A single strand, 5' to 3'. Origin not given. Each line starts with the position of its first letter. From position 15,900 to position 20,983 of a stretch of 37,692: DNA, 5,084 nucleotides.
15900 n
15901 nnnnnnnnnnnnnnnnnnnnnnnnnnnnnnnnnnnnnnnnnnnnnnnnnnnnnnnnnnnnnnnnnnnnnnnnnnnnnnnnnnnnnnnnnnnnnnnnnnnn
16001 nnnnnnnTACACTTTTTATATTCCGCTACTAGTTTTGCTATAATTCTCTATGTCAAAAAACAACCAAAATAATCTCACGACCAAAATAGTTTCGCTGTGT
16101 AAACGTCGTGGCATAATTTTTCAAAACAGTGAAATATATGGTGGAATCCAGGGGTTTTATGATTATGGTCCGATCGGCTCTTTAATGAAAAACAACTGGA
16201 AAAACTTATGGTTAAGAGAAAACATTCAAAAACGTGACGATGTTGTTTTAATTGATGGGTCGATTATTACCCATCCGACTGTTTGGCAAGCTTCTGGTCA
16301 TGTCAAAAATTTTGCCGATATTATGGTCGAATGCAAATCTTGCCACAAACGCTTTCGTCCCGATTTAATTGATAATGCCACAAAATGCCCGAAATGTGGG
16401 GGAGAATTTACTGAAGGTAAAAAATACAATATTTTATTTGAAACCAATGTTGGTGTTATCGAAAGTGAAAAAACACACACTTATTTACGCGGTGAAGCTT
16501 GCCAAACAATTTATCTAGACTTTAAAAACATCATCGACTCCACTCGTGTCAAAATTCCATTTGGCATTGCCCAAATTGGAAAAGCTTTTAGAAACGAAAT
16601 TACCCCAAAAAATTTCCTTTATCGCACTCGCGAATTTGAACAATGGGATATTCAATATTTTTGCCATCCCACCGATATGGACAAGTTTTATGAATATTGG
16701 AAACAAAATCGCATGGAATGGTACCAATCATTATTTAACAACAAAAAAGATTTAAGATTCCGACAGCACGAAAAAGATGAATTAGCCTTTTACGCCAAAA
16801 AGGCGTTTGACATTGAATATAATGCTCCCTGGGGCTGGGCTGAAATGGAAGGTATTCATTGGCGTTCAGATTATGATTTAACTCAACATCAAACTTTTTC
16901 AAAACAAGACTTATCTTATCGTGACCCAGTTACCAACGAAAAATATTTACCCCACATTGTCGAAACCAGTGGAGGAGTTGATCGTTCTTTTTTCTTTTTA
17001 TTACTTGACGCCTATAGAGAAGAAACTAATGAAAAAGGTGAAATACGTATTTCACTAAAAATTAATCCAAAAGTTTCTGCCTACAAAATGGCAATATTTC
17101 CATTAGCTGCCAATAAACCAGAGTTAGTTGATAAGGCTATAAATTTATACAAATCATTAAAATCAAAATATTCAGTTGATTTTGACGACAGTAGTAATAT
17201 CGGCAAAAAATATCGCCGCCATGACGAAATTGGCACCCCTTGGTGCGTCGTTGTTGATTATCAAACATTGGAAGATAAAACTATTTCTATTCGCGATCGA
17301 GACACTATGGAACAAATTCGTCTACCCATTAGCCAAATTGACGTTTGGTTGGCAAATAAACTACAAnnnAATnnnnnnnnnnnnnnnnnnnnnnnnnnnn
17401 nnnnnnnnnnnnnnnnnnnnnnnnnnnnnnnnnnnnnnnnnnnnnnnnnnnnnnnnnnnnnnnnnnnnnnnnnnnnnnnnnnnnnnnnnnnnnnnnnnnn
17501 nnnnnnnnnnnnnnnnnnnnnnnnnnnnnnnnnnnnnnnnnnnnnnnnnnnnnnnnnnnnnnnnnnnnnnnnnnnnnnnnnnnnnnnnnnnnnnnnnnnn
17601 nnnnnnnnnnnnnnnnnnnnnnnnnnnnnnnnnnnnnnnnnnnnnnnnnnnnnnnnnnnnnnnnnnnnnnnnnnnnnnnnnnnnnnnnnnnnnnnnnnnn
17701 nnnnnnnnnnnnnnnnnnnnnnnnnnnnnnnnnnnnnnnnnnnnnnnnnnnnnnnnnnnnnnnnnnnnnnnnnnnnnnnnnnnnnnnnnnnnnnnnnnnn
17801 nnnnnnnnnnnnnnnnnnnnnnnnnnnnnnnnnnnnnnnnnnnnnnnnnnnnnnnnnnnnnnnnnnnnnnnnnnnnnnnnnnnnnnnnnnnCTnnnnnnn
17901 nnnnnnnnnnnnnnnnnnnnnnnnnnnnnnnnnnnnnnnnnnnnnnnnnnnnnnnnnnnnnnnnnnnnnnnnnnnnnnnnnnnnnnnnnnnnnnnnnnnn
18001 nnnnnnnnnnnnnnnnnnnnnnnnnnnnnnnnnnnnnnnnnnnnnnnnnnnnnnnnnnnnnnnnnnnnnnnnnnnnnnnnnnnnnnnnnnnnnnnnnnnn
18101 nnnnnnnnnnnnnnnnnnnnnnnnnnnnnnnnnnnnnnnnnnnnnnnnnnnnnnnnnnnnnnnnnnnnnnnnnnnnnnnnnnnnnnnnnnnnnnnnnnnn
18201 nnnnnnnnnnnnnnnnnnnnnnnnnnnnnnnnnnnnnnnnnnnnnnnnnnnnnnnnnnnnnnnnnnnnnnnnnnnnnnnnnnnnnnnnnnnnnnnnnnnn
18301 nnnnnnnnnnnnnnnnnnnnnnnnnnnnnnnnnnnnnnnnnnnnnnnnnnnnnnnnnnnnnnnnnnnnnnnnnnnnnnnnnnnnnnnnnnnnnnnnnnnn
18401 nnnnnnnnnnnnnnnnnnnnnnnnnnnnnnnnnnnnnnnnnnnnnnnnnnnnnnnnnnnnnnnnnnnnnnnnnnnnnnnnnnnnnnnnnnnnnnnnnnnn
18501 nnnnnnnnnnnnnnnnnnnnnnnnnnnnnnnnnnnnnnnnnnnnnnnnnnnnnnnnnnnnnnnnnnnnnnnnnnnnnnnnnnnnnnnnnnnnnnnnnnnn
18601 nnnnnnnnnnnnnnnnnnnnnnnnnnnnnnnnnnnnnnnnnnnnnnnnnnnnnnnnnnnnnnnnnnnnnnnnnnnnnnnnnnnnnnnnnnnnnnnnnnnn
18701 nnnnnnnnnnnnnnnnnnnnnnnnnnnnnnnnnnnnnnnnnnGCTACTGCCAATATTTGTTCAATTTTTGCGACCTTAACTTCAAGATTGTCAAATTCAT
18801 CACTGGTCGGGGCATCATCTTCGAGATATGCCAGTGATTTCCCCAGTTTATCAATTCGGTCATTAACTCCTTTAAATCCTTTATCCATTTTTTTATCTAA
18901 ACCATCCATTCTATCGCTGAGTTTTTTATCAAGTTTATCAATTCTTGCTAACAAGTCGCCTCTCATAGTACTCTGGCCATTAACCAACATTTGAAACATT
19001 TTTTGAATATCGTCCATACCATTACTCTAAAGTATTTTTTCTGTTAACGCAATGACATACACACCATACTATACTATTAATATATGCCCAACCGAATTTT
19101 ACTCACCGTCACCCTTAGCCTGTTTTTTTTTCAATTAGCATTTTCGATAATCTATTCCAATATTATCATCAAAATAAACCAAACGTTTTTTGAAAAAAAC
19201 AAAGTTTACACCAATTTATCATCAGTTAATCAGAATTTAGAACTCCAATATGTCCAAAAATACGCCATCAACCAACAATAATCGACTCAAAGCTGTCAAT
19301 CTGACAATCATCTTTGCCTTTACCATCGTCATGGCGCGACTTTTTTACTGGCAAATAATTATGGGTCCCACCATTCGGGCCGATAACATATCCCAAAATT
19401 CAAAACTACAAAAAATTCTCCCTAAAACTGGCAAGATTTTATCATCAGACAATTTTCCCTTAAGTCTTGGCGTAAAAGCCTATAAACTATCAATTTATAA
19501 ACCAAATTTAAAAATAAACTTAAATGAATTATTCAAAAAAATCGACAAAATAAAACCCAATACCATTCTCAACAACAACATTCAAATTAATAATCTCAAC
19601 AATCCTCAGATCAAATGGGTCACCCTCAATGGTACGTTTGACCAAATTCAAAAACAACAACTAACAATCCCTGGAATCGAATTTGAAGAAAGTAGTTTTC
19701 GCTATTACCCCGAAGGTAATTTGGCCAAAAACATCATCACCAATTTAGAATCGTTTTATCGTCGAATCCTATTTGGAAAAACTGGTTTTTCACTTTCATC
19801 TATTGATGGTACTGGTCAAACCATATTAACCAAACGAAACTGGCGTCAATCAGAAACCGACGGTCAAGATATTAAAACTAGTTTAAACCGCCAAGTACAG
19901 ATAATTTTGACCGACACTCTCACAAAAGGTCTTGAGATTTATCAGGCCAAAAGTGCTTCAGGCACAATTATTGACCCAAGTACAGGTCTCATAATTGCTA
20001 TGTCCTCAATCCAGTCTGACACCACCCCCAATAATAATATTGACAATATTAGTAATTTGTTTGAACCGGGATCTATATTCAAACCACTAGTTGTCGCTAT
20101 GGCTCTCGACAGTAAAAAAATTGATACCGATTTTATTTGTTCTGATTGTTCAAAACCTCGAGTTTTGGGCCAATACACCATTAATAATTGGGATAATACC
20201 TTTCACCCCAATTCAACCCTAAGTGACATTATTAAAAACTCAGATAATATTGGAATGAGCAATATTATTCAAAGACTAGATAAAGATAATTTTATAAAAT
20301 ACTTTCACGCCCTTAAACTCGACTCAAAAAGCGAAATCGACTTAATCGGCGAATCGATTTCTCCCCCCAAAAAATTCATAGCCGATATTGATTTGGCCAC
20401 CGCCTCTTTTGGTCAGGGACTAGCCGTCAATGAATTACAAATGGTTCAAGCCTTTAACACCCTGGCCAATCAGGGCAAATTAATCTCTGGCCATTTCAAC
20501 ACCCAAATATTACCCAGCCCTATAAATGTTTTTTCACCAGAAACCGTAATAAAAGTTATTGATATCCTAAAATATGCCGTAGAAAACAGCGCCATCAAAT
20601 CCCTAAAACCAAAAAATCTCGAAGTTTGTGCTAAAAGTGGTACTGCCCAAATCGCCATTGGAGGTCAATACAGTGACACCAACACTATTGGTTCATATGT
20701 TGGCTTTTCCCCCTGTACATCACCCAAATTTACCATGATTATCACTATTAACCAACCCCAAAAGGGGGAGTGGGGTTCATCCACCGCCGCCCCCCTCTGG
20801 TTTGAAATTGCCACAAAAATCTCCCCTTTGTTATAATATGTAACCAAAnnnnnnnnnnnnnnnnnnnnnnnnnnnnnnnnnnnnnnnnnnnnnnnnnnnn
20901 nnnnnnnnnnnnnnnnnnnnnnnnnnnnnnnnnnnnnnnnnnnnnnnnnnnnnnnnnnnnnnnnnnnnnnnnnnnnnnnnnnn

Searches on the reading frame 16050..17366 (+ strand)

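Call 18: search_protein_families(library=pfam, proteins=[window:16050-17366:+], max_evalue=0.001)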
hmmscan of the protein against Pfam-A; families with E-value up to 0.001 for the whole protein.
window:16050-17366:+ (439 aa): 2 families
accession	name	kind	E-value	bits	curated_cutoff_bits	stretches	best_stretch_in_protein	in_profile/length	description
PF03129.25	HGTP_anticodon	-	3.3e-21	75.7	21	1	347-433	2-90/94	Anticodon binding domain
PF00587.30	tRNA-synt_2b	-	2.6e-12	47.6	29.3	1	139-284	6-146/179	tRNA synthetase class II core domain (G, H, P, S and T)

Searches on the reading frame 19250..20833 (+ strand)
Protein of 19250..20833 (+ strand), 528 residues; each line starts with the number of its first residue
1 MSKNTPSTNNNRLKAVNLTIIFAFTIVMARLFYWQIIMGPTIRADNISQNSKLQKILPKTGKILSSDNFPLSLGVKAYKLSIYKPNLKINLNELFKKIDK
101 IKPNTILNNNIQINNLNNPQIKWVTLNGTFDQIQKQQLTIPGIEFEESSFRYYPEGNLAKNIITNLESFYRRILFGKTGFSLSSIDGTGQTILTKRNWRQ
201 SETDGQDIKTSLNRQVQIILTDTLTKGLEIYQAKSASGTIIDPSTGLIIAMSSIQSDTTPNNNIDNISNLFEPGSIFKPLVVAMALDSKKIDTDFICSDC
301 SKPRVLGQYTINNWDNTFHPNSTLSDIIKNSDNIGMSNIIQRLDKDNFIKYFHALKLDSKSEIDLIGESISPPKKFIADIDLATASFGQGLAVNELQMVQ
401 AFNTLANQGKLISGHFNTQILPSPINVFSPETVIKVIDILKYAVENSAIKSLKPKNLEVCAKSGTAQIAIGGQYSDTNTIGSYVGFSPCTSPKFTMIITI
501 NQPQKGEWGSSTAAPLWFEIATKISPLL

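Call 16: search_protein_families(library=pfam, proteins=[window:19250-20833:+], max_evalue=0.01)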
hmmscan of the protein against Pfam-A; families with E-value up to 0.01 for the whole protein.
window:19250-20833:+ (528 aa): 3 families
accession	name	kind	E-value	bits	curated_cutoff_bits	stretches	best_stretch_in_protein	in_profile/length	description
PF00905.27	Transpeptidase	-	4.4e-52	177.6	22.1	1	239-516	4-293/299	Penicillin binding protein transpeptidase domain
PF03717.20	PBP_dimer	-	9e-07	29.9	24.4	1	61-163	7-120/180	Penicillin-binding Protein dimerisation domain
PF13354.11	Beta-lactamase2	-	0.0056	16.5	22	0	303-470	56-190/214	Beta-lactamase enzyme family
